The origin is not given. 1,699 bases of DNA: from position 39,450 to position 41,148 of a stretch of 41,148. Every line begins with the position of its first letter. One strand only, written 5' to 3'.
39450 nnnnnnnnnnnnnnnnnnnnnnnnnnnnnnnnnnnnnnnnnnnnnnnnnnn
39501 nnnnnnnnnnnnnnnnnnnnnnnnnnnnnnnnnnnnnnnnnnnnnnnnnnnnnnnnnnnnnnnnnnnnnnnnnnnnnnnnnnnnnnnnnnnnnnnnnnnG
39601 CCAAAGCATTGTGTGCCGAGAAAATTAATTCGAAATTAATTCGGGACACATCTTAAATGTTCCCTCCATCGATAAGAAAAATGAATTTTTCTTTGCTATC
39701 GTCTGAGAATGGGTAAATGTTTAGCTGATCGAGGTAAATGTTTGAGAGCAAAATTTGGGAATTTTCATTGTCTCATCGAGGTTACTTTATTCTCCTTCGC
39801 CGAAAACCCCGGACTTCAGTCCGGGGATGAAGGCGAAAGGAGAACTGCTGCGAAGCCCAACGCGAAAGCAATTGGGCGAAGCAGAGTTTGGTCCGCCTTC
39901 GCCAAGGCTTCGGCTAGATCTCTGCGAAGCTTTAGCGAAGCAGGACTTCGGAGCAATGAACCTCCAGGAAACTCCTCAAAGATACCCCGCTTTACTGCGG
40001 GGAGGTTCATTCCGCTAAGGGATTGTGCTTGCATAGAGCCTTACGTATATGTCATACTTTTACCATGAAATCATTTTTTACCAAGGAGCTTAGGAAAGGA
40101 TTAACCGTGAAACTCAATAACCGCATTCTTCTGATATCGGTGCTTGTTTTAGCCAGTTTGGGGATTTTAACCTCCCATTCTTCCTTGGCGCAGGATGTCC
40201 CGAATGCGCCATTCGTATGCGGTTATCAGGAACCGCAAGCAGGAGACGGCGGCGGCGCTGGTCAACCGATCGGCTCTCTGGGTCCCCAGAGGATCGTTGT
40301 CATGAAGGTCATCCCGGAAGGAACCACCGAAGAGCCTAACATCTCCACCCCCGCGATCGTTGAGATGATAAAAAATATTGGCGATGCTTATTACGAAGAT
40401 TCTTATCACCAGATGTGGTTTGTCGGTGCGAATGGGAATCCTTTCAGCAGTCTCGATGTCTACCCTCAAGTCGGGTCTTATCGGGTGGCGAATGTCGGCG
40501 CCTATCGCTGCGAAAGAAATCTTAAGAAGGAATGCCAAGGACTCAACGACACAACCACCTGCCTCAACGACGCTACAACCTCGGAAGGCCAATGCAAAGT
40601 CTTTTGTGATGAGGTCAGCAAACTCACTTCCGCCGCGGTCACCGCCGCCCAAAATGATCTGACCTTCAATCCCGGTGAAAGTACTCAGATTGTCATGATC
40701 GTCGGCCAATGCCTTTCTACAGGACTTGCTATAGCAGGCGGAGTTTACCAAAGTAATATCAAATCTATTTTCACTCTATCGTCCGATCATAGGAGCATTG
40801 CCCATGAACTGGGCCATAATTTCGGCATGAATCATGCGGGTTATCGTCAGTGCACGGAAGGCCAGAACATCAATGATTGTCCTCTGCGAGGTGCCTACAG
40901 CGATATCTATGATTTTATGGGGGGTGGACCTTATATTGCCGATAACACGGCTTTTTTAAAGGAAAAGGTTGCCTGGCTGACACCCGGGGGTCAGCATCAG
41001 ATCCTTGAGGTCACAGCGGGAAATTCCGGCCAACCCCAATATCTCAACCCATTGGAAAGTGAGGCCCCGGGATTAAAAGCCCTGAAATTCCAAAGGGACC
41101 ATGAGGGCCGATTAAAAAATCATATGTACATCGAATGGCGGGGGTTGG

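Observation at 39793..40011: A 219-nt GC-rich, tetraloop-rich structured element is present in only one of two otherwise collinear gene leaders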

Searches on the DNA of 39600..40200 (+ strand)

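Call 4: search_rna_families(source=window, start=39600, end=40200, threshold=evalue, max_evalue=10, show_alignments=3)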
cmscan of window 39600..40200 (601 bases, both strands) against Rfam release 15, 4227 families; matches with E-value up to 10: 6.
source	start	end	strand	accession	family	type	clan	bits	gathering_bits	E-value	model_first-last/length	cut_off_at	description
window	39887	39950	+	RF03686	mir-9424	Gene; miRNA;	-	19.4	90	0.29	1-68/68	no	mir-9424 microRNA precursor family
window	39887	39950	-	RF03686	mir-9424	Gene; miRNA;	-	18.6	90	0.49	1-68/68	no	mir-9424 microRNA precursor family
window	39799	39879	-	RF02837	anti-hemB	Gene; sRNA;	-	17.9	49.5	0.13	1-81/81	no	Burkholderia RNA 7 (anti-hemB)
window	39745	39850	+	RF01054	preQ1-II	Cis-reg; riboswitch;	-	16.9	47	6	1-99/99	no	PreQ1-II (pre queuosine) riboswitch aptamer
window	39753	39824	-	RF03047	RAGATH-16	Gene; sRNA;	-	16.1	65.6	3.3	1-72/72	no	RAGATH-16 RNA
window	39814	39842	+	RF03156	L31-Firmicutes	Cis-reg; leader;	CL00118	13.9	33.3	3.6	1-32/32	no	L31-Firmicutes ribosomal protein leader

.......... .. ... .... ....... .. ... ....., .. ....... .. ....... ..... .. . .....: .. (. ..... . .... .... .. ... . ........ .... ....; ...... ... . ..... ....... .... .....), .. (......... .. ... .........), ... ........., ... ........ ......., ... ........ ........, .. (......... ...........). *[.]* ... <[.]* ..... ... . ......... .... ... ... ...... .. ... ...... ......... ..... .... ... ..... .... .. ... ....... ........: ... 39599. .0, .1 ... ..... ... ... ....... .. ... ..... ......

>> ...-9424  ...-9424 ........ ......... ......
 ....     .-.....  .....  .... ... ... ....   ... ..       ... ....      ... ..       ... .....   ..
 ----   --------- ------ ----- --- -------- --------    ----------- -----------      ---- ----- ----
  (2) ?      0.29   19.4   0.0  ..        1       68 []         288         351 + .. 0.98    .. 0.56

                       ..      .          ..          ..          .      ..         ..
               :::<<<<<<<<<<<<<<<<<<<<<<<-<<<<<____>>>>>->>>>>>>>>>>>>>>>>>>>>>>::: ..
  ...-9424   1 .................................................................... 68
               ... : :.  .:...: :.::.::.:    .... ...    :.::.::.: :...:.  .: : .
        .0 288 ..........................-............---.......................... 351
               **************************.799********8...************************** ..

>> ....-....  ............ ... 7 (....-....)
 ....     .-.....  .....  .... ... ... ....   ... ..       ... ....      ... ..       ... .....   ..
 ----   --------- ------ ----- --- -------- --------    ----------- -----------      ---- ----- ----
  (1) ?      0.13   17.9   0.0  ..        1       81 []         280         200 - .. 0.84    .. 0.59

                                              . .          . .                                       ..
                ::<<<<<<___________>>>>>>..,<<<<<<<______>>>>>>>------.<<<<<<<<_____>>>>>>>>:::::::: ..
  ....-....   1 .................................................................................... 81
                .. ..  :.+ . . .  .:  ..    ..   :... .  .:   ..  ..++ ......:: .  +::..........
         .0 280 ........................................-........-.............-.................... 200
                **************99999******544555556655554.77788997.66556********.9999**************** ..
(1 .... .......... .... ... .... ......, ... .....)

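Call 45: search_dna_similar(query=window:39792-40011:+, collection=plasmids, mode=distant, max_evalue=1, max_rows=25)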
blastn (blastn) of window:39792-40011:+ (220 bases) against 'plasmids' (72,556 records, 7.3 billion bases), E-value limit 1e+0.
Records with a match: 1; places in all: 2; records where one place covers at least 80% of the query: 0.
Best place of each record, by identity: 80-90% 1.
By first word of the organism name: Mycobacterium 1.
By predicted mobility (MOB-suite, as given by PLSDB): non-mobilizable 1.
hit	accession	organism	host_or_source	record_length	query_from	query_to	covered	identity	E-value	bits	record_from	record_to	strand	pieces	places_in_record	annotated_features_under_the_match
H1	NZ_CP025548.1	Mycobacterium paragordonae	Homo sapiens,cultured bacteria,sputum ...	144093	4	35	15%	87.5%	6e-1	41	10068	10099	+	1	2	none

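Call 46: search_dna_similar(query=window:39792-40011:+, collection=phages, mode=distant, max_evalue=1, max_rows=25)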
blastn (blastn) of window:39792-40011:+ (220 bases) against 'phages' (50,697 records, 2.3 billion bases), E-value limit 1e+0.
No match.

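Call 85: search_rna_families(source=window, start=39785, end=40035, threshold=evalue, max_evalue=10, show_alignments=0)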
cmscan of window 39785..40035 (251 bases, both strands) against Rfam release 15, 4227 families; matches with E-value up to 10: 4.
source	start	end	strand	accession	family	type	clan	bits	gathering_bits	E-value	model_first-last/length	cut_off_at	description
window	39887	39950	+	RF03686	mir-9424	Gene; miRNA;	-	19.4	90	0.12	1-68/68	no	mir-9424 microRNA precursor family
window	39887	39950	-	RF03686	mir-9424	Gene; miRNA;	-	18.6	90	0.2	1-68/68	no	mir-9424 microRNA precursor family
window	39814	39842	+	RF03156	L31-Firmicutes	Cis-reg; leader;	CL00118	13.9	33.3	1.5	1-32/32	no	L31-Firmicutes ribosomal protein leader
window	39823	39855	+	RF01144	sR17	Gene; snRNA; snoRNA; CD-box;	-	10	36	6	1-55/55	no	Small nucleolar RNA sR17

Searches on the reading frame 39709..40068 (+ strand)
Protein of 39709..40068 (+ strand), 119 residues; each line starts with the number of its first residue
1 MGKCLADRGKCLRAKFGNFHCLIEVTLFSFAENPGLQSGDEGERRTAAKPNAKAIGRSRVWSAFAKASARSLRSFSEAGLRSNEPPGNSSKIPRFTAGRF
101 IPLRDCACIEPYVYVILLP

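Call 71: search_protein_families(library=pfam, proteins=[window:39709-40068:+], max_evalue=1)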
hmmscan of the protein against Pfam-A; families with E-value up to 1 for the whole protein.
window:39709-40068:+ (119 aa): 0 families

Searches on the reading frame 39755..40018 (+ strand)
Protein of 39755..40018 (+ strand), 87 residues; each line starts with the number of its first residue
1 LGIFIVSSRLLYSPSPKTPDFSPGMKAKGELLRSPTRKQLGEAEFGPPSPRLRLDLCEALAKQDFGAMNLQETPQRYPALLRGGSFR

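Call 71: search_protein_families(library=pfam, proteins=[window:39755-40018:+], max_evalue=1)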
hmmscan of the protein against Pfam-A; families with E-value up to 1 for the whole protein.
window:39755-40018:+ (87 aa): 0 families

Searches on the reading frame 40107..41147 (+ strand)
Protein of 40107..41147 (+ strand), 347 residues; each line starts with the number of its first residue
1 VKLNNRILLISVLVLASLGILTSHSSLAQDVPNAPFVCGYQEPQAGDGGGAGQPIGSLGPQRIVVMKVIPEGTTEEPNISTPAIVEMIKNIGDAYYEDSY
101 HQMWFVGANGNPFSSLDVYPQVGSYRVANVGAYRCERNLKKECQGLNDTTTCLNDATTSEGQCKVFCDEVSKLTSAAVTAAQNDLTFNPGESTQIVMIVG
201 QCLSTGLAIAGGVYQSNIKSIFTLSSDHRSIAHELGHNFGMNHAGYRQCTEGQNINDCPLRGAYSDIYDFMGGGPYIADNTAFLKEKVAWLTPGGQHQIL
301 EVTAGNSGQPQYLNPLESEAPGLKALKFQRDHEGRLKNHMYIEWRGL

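Call 11: search_protein_families(library=pfam, proteins=[window:40107-41147:+])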
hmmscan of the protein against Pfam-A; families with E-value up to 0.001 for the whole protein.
window:40107-41147:+ (347 aa): 3 families
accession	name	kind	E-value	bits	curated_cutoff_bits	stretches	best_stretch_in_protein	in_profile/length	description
PF13688.12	Reprolysin_5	-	3.6e-06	27.8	27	1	141-262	66-173/196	Metallo-peptidase family M12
PF13582.12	Reprolysin_3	-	1.6e-05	25.9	22.4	1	193-243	63-122/123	Metallo-peptidase family M12B Reprolysin-like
PF13583.11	Reprolysin_4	-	1.6e-05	25.1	22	1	174-263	72-170/203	Metallo-peptidase family M12B Reprolysin-like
